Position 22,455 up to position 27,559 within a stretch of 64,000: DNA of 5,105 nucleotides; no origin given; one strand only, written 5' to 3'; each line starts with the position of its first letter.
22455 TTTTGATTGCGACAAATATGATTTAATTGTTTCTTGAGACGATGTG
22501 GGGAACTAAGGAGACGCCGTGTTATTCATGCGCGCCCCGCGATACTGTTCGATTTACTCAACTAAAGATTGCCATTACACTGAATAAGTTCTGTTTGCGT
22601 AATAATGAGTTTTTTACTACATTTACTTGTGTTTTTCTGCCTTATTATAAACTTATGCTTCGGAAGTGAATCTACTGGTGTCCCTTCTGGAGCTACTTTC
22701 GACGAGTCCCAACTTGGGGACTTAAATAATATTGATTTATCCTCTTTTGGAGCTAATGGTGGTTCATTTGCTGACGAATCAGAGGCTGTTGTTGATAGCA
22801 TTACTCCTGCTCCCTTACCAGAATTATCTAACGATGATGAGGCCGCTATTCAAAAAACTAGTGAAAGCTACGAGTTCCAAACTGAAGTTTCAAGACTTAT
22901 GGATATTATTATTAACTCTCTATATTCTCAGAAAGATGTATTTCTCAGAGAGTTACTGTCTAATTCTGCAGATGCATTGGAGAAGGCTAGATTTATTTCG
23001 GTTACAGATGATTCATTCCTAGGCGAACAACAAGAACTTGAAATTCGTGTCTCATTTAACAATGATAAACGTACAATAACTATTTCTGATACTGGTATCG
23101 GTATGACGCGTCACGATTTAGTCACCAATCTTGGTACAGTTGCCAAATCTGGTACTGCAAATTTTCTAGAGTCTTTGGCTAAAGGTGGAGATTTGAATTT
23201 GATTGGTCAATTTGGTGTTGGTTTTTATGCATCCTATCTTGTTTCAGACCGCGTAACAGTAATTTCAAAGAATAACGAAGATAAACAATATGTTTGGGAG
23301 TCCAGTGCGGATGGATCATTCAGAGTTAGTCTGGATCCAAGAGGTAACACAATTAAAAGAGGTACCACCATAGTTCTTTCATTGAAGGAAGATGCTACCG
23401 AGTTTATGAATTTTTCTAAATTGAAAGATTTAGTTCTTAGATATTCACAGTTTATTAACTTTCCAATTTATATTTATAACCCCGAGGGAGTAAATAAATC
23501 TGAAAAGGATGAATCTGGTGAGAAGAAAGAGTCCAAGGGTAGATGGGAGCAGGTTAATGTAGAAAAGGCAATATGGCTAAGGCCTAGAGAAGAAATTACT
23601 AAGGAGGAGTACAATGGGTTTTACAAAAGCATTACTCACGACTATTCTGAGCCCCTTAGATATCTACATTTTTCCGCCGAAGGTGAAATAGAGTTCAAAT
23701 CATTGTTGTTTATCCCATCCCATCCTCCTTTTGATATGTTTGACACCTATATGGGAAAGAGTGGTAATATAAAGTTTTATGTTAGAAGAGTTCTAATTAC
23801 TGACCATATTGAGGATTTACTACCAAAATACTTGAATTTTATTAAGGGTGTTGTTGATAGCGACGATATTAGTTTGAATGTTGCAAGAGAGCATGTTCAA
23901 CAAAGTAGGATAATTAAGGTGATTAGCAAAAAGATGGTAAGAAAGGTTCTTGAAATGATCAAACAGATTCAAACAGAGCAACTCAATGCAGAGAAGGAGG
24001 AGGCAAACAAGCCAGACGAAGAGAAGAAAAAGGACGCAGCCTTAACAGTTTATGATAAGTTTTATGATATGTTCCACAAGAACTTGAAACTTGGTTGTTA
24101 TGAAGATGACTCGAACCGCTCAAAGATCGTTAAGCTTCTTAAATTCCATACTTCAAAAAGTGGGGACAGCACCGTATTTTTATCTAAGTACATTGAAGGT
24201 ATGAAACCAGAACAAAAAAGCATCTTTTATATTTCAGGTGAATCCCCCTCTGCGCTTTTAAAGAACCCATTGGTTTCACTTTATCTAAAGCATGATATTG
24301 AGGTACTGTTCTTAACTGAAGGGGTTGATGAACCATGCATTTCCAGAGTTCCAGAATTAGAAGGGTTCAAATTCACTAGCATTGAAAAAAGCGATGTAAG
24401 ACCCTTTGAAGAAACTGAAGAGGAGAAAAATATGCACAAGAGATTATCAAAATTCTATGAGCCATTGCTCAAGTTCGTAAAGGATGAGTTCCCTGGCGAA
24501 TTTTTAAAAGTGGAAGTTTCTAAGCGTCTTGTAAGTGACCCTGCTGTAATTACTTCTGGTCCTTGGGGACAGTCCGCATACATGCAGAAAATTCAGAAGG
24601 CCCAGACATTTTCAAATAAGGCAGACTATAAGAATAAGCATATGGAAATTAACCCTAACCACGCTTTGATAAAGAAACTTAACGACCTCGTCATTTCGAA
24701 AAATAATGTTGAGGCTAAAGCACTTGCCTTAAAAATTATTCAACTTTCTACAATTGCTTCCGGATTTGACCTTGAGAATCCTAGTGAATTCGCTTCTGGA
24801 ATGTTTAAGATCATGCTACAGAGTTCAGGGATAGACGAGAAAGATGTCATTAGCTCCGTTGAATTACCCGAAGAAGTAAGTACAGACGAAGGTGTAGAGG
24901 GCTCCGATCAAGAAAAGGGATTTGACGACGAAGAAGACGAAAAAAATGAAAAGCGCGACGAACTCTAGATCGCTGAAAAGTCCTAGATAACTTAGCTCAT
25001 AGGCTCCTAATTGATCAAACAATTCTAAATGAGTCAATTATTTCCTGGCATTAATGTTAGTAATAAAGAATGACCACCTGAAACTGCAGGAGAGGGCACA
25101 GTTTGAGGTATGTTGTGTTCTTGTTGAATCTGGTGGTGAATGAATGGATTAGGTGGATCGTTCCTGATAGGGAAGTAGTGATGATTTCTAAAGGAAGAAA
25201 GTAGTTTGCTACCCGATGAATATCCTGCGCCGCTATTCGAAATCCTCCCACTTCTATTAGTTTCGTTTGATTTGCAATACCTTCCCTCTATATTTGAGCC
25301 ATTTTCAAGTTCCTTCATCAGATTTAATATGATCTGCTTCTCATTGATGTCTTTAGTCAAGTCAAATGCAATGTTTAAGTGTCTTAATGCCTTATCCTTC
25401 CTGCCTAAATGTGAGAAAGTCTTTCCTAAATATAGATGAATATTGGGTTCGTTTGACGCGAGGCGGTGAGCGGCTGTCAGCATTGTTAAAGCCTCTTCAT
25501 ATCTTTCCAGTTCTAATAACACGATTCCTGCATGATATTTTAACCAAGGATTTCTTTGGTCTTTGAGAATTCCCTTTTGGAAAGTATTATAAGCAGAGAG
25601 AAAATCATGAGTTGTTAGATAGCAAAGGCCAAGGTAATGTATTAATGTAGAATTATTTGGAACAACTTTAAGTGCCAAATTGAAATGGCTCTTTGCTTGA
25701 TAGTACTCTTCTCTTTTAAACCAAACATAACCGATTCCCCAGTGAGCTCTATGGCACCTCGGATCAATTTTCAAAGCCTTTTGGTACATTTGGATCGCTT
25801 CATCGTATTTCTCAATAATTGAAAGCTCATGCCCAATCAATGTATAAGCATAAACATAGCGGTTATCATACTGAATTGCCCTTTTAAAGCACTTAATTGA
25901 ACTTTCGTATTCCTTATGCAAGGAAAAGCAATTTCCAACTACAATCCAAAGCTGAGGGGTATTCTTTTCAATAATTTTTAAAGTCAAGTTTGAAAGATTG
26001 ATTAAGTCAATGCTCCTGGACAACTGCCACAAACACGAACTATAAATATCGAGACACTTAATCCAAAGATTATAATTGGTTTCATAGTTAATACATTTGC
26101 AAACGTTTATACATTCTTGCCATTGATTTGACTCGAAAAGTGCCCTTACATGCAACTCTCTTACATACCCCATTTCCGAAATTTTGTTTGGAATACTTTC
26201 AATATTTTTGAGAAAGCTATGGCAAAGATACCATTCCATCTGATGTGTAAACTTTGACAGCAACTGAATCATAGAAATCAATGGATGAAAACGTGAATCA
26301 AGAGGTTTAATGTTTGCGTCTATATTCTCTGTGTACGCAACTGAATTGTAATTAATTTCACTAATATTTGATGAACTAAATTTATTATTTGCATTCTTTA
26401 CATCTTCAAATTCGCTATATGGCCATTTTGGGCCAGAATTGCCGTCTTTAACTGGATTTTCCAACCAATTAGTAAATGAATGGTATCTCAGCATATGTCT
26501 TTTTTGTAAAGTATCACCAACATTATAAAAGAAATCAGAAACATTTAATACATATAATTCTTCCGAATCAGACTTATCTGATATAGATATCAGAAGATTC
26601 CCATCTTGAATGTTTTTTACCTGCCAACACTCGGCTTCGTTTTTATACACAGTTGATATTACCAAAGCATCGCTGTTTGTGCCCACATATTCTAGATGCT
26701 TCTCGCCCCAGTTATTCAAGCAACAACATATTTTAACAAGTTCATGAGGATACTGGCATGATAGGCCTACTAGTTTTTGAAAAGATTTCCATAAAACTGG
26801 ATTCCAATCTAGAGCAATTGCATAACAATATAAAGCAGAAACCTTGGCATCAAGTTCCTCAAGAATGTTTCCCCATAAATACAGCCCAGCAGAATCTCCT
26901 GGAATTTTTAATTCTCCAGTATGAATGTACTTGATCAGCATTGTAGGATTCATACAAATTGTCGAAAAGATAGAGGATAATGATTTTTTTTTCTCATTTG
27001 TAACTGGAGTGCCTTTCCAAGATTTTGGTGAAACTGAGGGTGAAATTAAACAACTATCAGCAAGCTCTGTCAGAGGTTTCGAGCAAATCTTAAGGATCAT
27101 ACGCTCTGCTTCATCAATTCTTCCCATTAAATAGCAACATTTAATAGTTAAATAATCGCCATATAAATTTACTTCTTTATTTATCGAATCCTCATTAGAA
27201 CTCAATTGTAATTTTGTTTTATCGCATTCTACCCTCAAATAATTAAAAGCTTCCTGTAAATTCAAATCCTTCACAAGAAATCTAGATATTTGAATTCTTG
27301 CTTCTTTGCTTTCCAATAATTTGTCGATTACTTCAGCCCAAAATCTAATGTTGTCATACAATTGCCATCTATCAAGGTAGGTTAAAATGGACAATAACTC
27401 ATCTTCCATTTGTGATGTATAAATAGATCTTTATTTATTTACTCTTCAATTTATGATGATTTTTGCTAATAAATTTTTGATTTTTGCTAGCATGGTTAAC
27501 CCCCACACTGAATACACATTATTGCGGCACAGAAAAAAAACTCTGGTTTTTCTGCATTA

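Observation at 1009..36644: Recurrent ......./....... and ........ elements in AT-rich upstream regions, with a DP (E2F-partner) factor encoded in the same window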

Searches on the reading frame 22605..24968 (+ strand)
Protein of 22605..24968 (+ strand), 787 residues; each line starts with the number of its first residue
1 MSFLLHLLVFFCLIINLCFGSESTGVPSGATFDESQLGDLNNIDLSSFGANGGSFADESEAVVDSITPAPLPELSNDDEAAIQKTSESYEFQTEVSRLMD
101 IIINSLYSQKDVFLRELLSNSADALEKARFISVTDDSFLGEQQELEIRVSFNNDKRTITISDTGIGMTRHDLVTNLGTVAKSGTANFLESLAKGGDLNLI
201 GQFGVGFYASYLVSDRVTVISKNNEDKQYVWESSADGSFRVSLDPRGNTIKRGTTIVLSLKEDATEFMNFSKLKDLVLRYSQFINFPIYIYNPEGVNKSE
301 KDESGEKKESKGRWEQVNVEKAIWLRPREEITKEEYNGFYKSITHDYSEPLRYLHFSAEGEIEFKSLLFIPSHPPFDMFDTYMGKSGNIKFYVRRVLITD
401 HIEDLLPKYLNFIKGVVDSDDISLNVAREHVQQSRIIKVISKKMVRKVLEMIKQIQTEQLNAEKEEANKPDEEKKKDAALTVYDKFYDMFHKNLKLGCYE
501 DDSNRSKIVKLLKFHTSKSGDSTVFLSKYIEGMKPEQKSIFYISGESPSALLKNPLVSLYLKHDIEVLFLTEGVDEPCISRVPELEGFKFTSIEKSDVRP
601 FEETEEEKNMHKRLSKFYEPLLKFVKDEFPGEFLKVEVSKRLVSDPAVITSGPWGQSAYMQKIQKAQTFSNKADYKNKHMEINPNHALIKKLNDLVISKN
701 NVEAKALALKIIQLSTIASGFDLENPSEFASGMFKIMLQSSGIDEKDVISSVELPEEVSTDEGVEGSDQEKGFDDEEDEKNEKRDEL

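Call 8: search_protein_families(library=pfam, proteins=[window:22605-24968:+])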
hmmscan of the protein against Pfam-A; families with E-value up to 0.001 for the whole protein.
window:22605-24968:+ (787 aa): 4 families
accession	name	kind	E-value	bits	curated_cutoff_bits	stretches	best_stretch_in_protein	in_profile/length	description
PF00183.23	HSP90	-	8.6e-151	503.8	24.4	2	300-755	65-504/518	Hsp90 protein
PF13589.12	HATPase_c_3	-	7.2e-10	39.5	25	1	114-227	7-98/137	Histidine kinase-, DNA gyrase B-, and HSP90-like ATPase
PF02518.31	HATPase_c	-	1.6e-06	29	26.4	1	114-262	10-109/111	Histidine kinase-, DNA gyrase B-, and HSP90-like ATPase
PF25794.1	SACS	-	0.00025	21.4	32.8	0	97-254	7-138/247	Sacsin domain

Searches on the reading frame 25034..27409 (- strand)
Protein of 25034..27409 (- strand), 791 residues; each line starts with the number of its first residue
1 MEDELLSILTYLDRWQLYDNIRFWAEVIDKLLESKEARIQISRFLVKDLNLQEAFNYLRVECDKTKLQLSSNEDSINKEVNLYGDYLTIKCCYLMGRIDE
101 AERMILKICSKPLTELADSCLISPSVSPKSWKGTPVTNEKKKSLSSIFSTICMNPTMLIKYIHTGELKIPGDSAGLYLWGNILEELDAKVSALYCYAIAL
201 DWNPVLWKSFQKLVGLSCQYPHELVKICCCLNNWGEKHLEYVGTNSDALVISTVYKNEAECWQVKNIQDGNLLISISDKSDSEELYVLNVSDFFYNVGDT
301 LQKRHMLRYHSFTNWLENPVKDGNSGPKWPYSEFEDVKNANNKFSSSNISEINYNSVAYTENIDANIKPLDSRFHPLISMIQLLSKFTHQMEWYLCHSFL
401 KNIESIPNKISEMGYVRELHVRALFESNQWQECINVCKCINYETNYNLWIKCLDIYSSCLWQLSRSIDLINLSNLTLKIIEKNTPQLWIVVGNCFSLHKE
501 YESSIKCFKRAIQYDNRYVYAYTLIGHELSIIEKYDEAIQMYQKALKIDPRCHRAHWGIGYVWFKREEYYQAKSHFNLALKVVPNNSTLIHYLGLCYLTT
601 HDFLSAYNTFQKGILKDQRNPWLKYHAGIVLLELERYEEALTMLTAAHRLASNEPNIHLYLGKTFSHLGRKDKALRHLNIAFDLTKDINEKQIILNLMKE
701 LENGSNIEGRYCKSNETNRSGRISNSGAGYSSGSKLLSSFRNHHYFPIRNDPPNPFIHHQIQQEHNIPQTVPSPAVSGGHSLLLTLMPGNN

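Call 8: search_protein_families(library=pfam, proteins=[window:25034-27409:-])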
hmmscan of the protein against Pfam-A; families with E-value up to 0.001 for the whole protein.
window:25034-27409:- (791 aa): 14 families
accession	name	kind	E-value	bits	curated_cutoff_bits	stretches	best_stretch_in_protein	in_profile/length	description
PF07719.23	TPR_2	-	4.2e-25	86.2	27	0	521-551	3-33/34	Tetratricopeptide repeat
PF00515.34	TPR_1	-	1.4e-23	82.1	27.8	1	520-551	2-33/34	Tetratricopeptide repeat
PF13414.12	TPR_11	-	3.5e-19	68.6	26.8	1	534-564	9-39/42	TPR repeat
PF14559.12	TPR_19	-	5.2e-15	56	25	2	631-679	1-49/68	Tetratricopeptide repeat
PF13424.12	TPR_12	-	1.4e-14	54.4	30.1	1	626-684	8-74/77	Tetratricopeptide repeat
PF13181.12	TPR_8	-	2.3e-12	46.5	25.7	1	521-551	3-33/34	Tetratricopeptide repeat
PF12895.13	ANAPC3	-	6.7e-11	42.8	27.2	1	573-645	6-80/82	Anaphase-promoting complex, cyclosome, subunit 3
PF13432.12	TPR_16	-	2.3e-10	41.2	32.7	1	533-579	11-57/65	Tetratricopeptide repeat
PF13428.12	TPR_14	-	7.3e-10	39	23.5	0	621-663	1-43/44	Tetratricopeptide repeat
PF13431.12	TPR_17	-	5.7e-09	36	24.4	0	507-540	1-34/34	Tetratricopeptide repeat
PF25063.1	ARM_TT21_C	-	3.8e-06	27.4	35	1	533-609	109-186/209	Tetratricopeptide repeat protein 21 C-terminal ARM domain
PF23914.1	TPR_CcmH_CycH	-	7.4e-05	23.1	42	0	485-588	50-156/158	Cytochrome c-type biogenesis protein H TPR domain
PF13176.12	TPR_7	-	0.00011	22.4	27.9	0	533-550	13-32/36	Tetratricopeptide repeat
PF25068.1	ARM_TT21_4th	-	0.00087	20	30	0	591-685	3-103/153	Tetratricopeptide repeat protein 21 forth ARM domain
